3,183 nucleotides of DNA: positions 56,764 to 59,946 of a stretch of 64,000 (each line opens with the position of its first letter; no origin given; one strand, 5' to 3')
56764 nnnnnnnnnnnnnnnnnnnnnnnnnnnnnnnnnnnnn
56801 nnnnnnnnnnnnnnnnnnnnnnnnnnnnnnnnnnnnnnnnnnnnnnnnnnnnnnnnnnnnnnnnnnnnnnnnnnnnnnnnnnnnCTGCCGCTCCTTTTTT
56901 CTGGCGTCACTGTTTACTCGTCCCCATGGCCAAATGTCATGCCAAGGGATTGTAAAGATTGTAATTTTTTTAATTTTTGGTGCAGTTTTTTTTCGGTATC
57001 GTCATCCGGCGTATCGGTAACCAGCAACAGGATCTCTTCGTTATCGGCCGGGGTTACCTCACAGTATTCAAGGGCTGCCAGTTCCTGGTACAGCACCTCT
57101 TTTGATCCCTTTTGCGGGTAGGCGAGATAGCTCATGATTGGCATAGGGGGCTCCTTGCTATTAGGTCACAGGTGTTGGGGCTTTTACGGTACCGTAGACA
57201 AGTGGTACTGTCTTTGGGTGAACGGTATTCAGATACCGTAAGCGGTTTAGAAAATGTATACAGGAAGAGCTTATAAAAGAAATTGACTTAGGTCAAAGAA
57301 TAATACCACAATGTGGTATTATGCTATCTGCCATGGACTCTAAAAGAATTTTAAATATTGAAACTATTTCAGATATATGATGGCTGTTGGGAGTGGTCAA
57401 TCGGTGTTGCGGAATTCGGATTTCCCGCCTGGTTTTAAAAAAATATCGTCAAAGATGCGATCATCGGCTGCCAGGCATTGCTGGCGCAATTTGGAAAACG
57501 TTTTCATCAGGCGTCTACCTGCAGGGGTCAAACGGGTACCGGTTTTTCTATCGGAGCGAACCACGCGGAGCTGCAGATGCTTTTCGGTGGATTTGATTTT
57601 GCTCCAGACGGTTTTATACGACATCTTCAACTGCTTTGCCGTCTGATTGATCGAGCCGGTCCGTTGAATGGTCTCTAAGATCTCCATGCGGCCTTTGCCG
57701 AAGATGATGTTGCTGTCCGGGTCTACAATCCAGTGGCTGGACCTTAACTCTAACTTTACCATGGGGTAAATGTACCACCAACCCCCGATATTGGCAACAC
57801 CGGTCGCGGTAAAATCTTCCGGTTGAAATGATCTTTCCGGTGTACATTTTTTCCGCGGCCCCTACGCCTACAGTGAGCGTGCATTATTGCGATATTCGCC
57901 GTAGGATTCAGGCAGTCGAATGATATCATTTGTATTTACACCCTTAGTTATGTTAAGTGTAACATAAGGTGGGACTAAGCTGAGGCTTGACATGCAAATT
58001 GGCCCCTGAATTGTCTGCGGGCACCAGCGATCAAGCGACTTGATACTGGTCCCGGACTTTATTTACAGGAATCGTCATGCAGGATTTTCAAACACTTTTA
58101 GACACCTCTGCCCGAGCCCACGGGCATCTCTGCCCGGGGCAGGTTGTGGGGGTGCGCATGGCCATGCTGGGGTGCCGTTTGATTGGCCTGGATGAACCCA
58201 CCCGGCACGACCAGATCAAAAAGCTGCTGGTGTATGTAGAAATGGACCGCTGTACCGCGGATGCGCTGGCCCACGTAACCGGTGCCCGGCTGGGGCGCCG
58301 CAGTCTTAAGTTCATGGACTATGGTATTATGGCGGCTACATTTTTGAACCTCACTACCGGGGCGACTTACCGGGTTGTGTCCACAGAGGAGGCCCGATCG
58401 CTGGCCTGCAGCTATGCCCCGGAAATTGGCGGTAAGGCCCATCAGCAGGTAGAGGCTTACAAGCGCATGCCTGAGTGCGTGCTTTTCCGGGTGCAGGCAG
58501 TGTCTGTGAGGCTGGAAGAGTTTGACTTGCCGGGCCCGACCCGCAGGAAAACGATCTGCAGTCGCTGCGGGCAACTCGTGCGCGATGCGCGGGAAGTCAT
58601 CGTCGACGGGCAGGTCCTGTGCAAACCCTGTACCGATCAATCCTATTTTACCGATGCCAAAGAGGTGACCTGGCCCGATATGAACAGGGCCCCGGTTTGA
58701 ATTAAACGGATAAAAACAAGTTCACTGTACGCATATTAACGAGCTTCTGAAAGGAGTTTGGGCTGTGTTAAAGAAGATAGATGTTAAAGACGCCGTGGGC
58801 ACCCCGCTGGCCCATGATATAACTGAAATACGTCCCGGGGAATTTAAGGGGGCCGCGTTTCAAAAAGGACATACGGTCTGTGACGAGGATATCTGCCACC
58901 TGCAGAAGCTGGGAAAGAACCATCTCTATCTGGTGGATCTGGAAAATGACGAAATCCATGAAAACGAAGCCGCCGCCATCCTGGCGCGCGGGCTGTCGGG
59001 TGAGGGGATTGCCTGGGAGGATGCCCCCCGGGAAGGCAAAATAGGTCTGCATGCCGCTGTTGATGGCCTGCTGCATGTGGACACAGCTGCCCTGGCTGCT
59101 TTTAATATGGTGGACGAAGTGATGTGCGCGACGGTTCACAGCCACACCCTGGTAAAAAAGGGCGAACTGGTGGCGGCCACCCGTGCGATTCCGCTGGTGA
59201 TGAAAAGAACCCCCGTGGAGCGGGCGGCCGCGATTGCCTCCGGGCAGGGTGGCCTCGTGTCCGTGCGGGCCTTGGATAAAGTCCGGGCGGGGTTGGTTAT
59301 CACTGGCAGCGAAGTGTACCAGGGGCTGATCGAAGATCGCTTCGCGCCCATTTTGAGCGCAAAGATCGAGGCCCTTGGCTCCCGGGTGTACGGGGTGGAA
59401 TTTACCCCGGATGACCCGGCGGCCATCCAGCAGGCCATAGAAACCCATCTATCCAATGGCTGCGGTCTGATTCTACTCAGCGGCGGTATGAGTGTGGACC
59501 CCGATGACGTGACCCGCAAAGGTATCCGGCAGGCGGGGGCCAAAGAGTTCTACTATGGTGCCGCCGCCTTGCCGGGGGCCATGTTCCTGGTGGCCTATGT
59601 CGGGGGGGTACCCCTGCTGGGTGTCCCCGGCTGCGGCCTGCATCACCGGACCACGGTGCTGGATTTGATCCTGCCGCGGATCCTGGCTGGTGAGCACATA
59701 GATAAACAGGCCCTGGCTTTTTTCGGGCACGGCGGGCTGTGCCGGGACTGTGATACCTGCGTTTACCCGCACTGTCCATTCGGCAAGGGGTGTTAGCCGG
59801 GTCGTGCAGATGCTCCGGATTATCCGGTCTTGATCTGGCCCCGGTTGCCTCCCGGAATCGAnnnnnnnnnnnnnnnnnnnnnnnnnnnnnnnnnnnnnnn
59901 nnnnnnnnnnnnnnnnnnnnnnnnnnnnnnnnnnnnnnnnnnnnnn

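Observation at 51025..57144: Non-canonical nap operon: NapA and duplicated NapB wired to an NrfBCD-style quinol dehydrogenase instead of NapC or NapGH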

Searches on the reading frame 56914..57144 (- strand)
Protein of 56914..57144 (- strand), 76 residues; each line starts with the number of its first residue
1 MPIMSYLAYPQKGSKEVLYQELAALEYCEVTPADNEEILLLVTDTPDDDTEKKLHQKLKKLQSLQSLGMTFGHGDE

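Call 3: search_protein_families(library=pfam, proteins=[window:56914-57144:-], max_evalue=0.01)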
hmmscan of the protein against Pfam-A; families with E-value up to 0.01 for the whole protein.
window:56914-57144:- (76 aa): 1 family
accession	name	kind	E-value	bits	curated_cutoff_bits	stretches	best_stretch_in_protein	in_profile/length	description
PF03927.19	NapD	-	8.3e-05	23.1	28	1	4-75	4-75/76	NapD protein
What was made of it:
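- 56914..57144 (-): napD-like gene (76 aa), probable NapA chaperone. Pfam NapD E 8e-5, residues 4-75 against profile positions 4-75 of 76, but 23.1 bits is below the 28-bit cut-off (call 3).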

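Call 4: search_protein_families(library=ncbifam, proteins=[window:56914-57144:-], max_evalue=0.01)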
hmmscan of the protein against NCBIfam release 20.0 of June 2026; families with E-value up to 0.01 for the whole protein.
window:56914-57144:- (76 aa): 0 families

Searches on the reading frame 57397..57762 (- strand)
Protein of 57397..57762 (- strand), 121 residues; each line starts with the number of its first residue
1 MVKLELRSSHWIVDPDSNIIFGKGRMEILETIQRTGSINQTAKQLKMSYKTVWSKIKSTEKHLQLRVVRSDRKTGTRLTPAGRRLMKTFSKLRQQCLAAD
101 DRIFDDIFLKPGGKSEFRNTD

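Call 3: search_protein_families(library=pfam, proteins=[window:57397-57762:-], max_evalue=0.01)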
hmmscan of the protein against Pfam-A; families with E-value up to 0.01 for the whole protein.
window:57397-57762:- (121 aa): 4 families
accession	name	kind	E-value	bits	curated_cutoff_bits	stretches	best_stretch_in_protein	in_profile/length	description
PF00126.33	HTH_1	-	4.5e-11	43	26.6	1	26-83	4-60/60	Bacterial regulatory helix-turn-helix protein, lysR family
PF02954.25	HTH_8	-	4.4e-05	23.6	22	1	25-57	7-40/42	Bacterial regulatory protein, Fis family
PF13542.12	HTH_Tnp_ISL3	-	0.0022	17.8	27.4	1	27-57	19-48/51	Helix-turn-helix domain of transposase family ISL3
PF09862.15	DUF2089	-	0.0037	17.3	33.4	0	32-63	13-44/47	Domain of unknown function (DUF2089)-HTH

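Call 4: search_protein_families(library=ncbifam, proteins=[window:57397-57762:-], max_evalue=0.01)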
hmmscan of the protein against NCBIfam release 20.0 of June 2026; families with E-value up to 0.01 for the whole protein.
window:57397-57762:- (121 aa): 20 families
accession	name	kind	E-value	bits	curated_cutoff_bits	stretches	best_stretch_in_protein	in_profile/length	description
TIGR00637.1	ModE_repress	subfamily_domain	1e-16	60.8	98.5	1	22-98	3-83/100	ModE molybdate transport repressor domain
NF007957.0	PRK10676.1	equivalog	2.9e-09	36.5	369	1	24-106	20-106/263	molybdenum-dependent transcriptional regulator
NF045990.1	TransRegCbbRRhodb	equivalog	2.1e-08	33.6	450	1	27-102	12-88/304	LysR family regulator CbbR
TIGR03339.1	phn_lysR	subfamily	3.5e-06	26.5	341.1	1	31-102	7-77/279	aminoethylphosphonate catabolism associated LysR family transcriptional regulator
TIGR03298.1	argP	subfamily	1.4e-05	24.3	273.55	1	26-93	6-71/292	ArgP/LysG family DNA-binding transcriptional regulator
NF009888.0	PRK13348.1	subfamily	2.1e-05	23.7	297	1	26-93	8-73/302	HTH-type transcriptional regulator ArgP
NF040786.1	LysR_Sec_metab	equivalog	4.5e-05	22.6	250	1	26-89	6-68/298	selenium metabolism-associated LysR family transcriptional regulator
NF002964.0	PRK03635.1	subfamily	9e-05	21.7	197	1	26-93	8-73/297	ArgP/LysG family DNA-binding transcriptional regulator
NF007667.0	PRK10341.1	equivalog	0.0001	21.4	308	1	28-87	14-72/312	transcriptional regulator TdcA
TIGR03418.1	chol_sulf_TF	equivalog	0.00013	21.1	324.8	1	25-91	5-70/291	choline sulfate utilization transcriptional regulator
NF040888.1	trans_reg_YafC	equivalog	0.00025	20.1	470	1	26-105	8-86/293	DNA-binding transcriptional regulator YafC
NF008294.1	PRK11074.1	equivalog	0.00033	20.1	345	1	21-91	2-71/300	DNA-binding transcriptional activator PunR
TIGR02424.1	TF_pcaQ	equivalog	0.00066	18.7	303.8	1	28-87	10-68/300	pca operon transcription factor PcaQ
NF007917.1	PRK10632.1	equivalog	0.00088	18.5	425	1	25-92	6-72/303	HTH-type transcriptional activator AaeR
NF007491.0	PRK10086.1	equivalog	0.0015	17.5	316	1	25-91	21-86/313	DNA-binding transcriptional regulator DsdC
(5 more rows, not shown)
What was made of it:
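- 57397..57762 (-): ModE-N-terminal-type HTH regulator (121 aa), upstream neighbour; possible molybdate-dependent regulator. TIGR00637 ModE repressor domain E 1e-16, below cut-off (call 4).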

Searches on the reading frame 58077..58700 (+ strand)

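Call 3: search_protein_families(library=pfam, proteins=[window:58077-58700:+], max_evalue=0.01)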
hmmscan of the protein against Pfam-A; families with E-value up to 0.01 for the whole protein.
window:58077-58700:+ (207 aa): 2 families
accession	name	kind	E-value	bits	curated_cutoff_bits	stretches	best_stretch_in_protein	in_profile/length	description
PF02663.19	FmdE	-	1e-27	97.3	22.9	1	15-130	2-114/133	FmdE, Molybdenum formylmethanofuran dehydrogenase operon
PF01258.23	zf-dskA_traR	-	1.3e-06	28.8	24.9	1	159-185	5-30/36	Prokaryotic dksA/traR C4-type zinc finger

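Call 4: search_protein_families(library=ncbifam, proteins=[window:58077-58700:+], max_evalue=0.01)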
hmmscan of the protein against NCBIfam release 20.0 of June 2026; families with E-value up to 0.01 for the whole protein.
window:58077-58700:+ (207 aa): 0 families

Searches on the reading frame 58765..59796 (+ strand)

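Call 3: search_protein_families(library=pfam, proteins=[window:58765-59796:+], max_evalue=0.01)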
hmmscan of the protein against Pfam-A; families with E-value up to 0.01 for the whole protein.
window:58765-59796:+ (343 aa): 1 family
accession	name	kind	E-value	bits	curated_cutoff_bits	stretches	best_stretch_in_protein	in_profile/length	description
PF00994.29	MoCF_biosynth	-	2.9e-21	76.1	26.6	1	177-306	2-142/144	Probable molybdopterin binding domain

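Call 4: search_protein_families(library=ncbifam, proteins=[window:58765-59796:+], max_evalue=0.01)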
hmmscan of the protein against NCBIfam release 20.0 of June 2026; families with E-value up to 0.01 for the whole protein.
window:58765-59796:+ (343 aa): 11 families
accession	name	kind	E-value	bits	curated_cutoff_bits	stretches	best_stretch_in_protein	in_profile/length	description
TIGR00177.1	molyb_syn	domain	2.6e-15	56.6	85.35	1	173-290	2-134/148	molybdenum cofactor synthesis domain-containing protein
NF011068.0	PRK14498.1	equivalog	1.1e-12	46.9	534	1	155-304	171-323/647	molybdopterin biosynthesis protein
NF001813.0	PRK00549.1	equivalog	6.2e-10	38.6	379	1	174-261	2-88/414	competence/damage-inducible protein A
NF002947.1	PRK03604.1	equivalog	6.8e-10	38.7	285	1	168-261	141-234/301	bifunctional molybdenum cofactor biosynthesis protein MoaC/MoaB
NF050098.1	MoeA_actino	exception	9.2e-08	31.2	560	1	176-289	185-297/400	molybdopterin molybdotransferase MoeA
NF007960.1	PRK10680.1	equivalog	1.1e-06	27.7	440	1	163-307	164-313/401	molybdopterin molybdotransferase MoeA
NF011060.0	PRK14491.1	equivalog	1.5e-06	27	532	1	166-310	362-513/598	bifunctional molybdopterin-guanine dinucleotide biosynthesis adaptor protein MobB/molybdopterin molybdotransferase MoeA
NF011067.0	PRK14497.1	equivalog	2.4e-06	26.4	536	1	163-305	170-316/546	putative molybdopterin biosynthesis protein MoeA/unknown domain fusion protein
NF045515.2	Glp_gephyrin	equivalog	7.2e-06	25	475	1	177-289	186-298/403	molybdotransferase-like divisome protein Glp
NF002291.0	PRK01215.1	equivalog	3.9e-05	22.8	293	1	173-261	4-91/264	nicotinamide mononucleotide deamidase-related protein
TIGR00200.1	cinA_nterm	subfamily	0.00057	18.7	243.15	1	174-257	3-85/414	CinA family nicotinamide mononucleotide deamidase-related protein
